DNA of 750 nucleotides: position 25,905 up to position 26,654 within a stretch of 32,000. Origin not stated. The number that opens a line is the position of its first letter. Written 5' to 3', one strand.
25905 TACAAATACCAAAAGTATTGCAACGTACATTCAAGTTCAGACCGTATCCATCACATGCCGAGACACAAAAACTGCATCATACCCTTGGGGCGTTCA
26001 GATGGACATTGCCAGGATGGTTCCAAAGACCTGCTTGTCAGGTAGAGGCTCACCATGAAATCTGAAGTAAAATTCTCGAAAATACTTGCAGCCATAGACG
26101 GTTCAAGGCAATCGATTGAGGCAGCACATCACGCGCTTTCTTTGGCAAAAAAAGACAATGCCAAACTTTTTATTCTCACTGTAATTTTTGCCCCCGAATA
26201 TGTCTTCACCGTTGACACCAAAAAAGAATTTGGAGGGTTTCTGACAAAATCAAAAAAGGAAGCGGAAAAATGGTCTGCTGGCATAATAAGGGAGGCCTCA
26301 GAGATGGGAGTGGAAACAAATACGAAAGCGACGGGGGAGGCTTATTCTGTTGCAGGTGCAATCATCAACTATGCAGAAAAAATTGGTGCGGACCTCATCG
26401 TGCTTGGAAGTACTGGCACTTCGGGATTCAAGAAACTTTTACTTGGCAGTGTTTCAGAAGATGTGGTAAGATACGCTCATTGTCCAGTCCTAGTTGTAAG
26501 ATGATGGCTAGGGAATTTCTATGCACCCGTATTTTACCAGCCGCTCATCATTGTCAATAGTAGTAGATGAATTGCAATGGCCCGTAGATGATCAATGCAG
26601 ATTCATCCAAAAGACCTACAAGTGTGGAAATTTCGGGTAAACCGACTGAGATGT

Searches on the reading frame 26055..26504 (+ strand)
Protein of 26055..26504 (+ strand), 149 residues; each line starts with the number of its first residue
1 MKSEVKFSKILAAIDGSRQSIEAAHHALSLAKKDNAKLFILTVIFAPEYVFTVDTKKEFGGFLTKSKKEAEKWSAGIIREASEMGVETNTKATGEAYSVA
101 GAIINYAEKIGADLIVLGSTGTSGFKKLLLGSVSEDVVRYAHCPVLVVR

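Call 6: search_protein_families(library=pfam, proteins=[window:26055-26504:+])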
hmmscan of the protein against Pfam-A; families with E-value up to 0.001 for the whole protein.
window:26055-26504:+ (149 aa): 1 family
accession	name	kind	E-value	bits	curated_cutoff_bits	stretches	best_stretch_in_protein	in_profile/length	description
PF00582.32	Usp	-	1.3e-32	113.7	24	1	7-149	2-141/141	Universal stress protein family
